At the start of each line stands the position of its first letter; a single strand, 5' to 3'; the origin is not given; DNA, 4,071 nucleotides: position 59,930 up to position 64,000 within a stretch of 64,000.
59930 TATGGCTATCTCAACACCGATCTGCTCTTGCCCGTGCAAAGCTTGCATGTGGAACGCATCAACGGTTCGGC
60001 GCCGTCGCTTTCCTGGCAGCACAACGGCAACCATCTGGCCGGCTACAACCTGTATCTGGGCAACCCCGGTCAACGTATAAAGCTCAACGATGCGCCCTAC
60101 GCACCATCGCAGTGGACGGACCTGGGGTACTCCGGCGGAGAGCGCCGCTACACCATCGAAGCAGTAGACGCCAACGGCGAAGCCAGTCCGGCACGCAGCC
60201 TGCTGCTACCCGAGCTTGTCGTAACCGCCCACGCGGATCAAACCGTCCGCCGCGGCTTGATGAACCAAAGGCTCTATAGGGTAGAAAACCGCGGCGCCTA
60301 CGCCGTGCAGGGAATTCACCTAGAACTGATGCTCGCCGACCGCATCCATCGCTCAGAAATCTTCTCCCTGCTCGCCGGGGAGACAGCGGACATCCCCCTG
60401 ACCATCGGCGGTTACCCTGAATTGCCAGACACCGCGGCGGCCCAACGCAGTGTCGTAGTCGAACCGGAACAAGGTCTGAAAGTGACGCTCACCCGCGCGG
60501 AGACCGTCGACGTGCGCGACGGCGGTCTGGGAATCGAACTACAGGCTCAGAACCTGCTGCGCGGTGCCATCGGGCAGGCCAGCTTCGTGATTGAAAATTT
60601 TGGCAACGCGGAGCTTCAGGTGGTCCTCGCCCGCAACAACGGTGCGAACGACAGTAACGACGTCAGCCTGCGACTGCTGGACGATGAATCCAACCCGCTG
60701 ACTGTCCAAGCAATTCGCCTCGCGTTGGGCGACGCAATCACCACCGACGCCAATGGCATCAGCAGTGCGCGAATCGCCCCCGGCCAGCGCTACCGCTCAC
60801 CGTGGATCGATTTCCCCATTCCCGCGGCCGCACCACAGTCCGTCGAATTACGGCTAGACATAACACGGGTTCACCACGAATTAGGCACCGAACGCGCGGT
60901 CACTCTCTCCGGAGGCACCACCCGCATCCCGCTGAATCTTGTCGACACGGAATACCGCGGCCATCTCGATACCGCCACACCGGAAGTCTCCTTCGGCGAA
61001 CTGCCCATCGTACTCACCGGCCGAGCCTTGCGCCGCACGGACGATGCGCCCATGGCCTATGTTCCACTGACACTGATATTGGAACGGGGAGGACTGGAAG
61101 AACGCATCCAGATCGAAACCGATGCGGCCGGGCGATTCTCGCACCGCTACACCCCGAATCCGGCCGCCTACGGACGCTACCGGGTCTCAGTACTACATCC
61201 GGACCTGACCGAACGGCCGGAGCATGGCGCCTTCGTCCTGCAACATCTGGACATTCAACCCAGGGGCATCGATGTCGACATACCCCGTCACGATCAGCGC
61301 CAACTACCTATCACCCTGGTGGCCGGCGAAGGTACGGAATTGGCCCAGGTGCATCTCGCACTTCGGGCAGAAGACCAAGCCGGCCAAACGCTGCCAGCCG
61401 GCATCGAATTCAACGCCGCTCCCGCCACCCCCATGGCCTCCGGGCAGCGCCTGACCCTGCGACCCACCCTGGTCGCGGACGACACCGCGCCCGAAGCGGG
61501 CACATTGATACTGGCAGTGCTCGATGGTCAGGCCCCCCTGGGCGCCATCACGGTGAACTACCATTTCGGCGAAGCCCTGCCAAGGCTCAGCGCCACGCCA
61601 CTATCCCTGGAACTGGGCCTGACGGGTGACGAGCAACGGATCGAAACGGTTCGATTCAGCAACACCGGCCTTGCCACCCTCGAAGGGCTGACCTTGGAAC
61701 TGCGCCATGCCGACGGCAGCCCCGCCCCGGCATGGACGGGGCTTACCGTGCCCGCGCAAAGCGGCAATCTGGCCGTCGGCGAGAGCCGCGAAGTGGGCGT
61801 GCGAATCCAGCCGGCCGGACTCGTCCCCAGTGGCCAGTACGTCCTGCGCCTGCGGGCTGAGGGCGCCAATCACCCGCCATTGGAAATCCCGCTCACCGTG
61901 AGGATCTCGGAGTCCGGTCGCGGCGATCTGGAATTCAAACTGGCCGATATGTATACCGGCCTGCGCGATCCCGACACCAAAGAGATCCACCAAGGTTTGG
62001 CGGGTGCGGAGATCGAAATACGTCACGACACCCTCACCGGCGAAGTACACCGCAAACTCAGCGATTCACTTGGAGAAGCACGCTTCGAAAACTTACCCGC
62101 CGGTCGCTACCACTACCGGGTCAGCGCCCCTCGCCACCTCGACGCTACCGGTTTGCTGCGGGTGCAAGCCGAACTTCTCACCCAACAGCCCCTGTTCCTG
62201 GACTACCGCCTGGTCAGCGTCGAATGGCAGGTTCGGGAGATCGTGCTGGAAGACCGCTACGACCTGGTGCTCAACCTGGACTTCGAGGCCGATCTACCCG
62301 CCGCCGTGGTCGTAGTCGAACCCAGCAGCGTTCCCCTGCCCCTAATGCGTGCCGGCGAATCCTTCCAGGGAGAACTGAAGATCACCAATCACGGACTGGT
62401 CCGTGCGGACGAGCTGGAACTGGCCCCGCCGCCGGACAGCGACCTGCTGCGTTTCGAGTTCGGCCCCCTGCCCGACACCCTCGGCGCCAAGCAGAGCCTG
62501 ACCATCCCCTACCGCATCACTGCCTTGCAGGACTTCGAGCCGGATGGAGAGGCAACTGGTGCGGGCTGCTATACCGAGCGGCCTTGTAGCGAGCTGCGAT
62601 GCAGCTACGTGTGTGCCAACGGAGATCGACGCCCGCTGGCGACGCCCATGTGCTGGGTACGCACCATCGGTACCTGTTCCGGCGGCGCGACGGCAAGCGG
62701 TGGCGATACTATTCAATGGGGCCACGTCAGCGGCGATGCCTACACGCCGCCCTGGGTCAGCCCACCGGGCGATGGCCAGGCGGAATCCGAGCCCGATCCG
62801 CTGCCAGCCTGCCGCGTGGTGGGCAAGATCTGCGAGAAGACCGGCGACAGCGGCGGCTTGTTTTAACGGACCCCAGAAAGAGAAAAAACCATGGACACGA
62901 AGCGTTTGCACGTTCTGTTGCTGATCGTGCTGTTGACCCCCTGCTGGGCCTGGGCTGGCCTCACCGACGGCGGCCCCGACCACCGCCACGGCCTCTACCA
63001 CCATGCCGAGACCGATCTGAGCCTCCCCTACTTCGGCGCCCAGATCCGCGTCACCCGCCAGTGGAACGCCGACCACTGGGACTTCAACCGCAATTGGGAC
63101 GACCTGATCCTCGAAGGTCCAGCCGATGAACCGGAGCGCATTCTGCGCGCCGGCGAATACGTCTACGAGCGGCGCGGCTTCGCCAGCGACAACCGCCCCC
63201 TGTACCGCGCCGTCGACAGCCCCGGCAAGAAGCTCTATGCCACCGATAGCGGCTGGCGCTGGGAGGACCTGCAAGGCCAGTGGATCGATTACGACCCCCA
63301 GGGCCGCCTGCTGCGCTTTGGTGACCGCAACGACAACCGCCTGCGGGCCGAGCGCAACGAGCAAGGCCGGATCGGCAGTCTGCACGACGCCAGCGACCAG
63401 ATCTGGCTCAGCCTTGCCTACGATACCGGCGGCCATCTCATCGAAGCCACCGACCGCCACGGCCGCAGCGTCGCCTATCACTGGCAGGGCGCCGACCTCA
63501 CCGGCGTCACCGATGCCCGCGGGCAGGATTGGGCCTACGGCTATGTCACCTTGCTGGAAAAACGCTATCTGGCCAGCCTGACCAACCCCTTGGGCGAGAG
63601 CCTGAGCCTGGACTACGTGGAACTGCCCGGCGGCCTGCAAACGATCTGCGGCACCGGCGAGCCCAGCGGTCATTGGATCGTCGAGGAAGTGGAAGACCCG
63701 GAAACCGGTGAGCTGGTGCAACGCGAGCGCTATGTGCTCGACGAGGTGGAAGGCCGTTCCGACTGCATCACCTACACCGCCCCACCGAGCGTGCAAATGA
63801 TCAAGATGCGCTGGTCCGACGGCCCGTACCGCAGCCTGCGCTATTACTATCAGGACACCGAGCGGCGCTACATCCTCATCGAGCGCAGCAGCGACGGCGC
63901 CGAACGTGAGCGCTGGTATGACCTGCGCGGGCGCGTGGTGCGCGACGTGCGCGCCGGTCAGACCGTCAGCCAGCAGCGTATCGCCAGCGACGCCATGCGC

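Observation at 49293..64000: Four-gene operon: Ca-loop secreted protein, transglutaminase-like protease, giant beta-helix/FN3 surface protein, RHS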

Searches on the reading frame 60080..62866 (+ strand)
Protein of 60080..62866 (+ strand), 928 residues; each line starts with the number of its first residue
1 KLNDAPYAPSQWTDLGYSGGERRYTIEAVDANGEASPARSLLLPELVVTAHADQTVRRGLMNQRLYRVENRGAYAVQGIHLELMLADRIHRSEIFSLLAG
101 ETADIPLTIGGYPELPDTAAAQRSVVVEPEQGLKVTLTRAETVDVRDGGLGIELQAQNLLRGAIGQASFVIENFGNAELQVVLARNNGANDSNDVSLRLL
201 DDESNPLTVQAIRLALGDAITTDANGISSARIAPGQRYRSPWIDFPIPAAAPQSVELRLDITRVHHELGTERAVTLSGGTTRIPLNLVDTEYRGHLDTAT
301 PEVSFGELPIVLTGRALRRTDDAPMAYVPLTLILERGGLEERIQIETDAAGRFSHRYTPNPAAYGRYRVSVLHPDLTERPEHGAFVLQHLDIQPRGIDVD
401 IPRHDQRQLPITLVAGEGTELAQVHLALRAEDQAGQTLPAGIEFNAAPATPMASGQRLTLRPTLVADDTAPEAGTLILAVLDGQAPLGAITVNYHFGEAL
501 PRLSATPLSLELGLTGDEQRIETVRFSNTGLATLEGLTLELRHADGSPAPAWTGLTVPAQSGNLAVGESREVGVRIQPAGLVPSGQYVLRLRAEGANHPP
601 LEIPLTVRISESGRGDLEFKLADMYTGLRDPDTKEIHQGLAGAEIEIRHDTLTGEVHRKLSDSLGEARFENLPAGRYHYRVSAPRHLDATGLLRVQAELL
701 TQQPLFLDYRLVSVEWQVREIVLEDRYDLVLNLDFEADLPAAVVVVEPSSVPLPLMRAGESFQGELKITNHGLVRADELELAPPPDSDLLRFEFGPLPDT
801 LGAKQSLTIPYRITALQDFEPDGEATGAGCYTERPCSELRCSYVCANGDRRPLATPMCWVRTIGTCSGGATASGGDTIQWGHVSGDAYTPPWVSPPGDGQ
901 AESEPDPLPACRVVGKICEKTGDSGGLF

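Call 33: find_homologous_proteins(query=window:60080-62866:+)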
Query window:60080-62866:+ (928 aa): 2 proteins with E <= 0.001 among 8000 candidates.
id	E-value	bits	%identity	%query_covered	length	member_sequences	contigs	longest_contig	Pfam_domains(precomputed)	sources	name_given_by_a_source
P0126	0.0e+0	2088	100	100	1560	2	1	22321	PF13620.13,PF00041.28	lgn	-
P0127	1.1e-172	595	35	93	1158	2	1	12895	PF17802.8,PF13620.13,PF10633.16,PF00041.28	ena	-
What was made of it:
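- Tried and rejected: It returned only 2 hits because of the word filter (call 33).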

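Call 34: search_solved_structures(query=window:60080-62866:+, max_evalue=1, show_alignments=2)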
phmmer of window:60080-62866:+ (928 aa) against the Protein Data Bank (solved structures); distinct sequences matched with E-value up to 1: 0.
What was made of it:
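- Tried and rejected: No hits (call 34).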

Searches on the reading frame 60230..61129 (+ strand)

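Call 45: search_protein_families(library=pfam, proteins=[window:60230-61129:+], max_evalue=0.1)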
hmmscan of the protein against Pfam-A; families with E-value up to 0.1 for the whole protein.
window:60230-61129:+ (300 aa): 4 families
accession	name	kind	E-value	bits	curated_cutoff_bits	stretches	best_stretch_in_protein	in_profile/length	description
PF07238.19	PilZ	-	0.012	16.4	22.5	1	83-152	22-88/102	PilZ domain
PF17697.6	DUF5543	-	0.02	15.6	25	1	182-242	34-96/118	Family of unknown function (DUF5543)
PF07705.17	CARDB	-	0.025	15.2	22.7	0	134-177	27-70/101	CARDB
PF17444.7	YhdX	-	0.065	13.5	25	0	289-299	8-18/33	Uncharacterized YhdX-like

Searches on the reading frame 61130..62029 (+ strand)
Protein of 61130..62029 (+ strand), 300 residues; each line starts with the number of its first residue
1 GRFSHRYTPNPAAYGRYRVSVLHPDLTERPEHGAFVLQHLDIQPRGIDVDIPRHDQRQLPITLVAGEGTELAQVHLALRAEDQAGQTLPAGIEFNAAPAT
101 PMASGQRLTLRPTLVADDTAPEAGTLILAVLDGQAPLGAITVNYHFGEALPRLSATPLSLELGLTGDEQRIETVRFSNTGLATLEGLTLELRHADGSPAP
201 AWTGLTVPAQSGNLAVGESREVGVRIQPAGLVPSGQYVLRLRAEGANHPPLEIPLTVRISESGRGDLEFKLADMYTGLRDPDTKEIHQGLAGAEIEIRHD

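Call 45: search_protein_families(library=pfam, proteins=[window:61130-62029:+], max_evalue=0.1)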
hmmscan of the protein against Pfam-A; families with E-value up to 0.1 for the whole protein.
window:61130-62029:+ (300 aa): 1 family
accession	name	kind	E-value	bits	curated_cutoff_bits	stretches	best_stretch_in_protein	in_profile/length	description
PF10633.15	NPCBM_assoc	-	0.0032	18.1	24.4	1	173-244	10-76/78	NPCBM-associated, NEW3 domain of alpha-galactosidase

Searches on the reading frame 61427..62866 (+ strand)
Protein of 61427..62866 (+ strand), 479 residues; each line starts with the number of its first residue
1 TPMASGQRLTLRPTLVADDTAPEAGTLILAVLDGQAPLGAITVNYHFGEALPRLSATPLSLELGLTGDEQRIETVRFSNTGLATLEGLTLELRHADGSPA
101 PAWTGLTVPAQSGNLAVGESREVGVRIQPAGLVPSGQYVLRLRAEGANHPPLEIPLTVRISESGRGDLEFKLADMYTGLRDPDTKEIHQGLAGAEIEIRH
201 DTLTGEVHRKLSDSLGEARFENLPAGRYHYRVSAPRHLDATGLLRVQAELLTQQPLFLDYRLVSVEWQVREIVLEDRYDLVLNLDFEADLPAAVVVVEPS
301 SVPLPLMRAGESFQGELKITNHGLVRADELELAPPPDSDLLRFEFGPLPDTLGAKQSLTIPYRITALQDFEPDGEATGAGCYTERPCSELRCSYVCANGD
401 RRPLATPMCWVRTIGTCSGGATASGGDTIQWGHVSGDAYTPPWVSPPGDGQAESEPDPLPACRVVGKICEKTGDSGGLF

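Call 67: search_protein_representatives(protein=window:61427-62866:+)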
Query: 479 residues. Proteins with E-value up to 0.001 (for the whole library): 2135; up to 1e-10: 1568; up to 1e-30: 496. The best 150 are listed.
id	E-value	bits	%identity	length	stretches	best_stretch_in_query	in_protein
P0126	0.0e+00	1082.7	100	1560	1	1-479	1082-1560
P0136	2.6e-145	501.4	36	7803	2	10-425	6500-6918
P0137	2.4e-109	382.8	42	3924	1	3-477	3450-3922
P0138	9.3e-104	364.4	42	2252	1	3-460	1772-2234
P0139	1.7e-102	360.2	42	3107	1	6-446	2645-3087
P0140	3.1e-100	352.8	44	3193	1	7-452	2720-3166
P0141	7.3e-99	348.2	44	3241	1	2-462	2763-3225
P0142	1.4e-98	347.3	35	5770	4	4-438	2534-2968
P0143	5.5e-97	342.0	41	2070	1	5-475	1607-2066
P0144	3.5e-95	336.1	42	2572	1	9-461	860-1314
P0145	8.8e-95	334.8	42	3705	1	7-447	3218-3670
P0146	2.8e-94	333.1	40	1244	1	5-434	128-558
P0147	7.7e-94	331.7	39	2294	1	14-465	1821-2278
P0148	9.5e-94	331.4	39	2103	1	3-477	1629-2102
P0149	1.4e-93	330.8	40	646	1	11-442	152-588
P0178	3.0e-86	306.7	38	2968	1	14-462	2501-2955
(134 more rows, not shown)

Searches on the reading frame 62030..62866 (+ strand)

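Call 45: search_protein_families(library=pfam, proteins=[window:62030-62866:+], max_evalue=0.1)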
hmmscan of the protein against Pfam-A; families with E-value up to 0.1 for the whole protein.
window:62030-62866:+ (278 aa): 1 family
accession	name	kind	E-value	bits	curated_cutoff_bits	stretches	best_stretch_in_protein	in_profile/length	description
PF13620.12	CarboxypepD_reg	-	0.0002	22.1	32.3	1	3-45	26-69/82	Carboxypeptidase regulatory-like domain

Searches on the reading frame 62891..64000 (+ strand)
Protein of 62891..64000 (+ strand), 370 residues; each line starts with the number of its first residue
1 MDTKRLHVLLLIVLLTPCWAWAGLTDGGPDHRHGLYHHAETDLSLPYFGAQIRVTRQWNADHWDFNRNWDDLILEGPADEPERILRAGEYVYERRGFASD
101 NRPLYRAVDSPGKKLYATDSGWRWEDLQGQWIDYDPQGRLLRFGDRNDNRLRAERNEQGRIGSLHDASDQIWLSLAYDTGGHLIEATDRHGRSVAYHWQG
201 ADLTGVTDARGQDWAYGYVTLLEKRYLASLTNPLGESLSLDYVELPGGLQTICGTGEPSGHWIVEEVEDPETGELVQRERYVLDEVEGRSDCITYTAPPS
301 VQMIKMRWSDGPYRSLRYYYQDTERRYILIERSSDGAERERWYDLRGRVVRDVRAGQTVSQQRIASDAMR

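Call 5: search_protein_families(library=pfam, proteins=[window:62891-64000:+], max_evalue=0.01)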
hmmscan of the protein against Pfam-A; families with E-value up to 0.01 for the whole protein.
window:62891-64000:+ (370 aa): 1 family
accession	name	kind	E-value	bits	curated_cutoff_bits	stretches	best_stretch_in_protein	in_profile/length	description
PF05593.20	RHS_repeat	-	1.1e-05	26.1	22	0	177-202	1-26/38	RHS Repeat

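Call 6: search_protein_families(library=ncbifam, proteins=[window:62891-64000:+], max_evalue=0.01)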
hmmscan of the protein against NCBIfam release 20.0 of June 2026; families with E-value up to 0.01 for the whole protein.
window:62891-64000:+ (370 aa): 1 family
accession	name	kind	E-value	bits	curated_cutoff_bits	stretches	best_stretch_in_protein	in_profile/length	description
TIGR01643.1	YD_repeat_2x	repeat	8.3e-10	38.8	15.8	1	134-172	1-39/42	YD repeat-containing protein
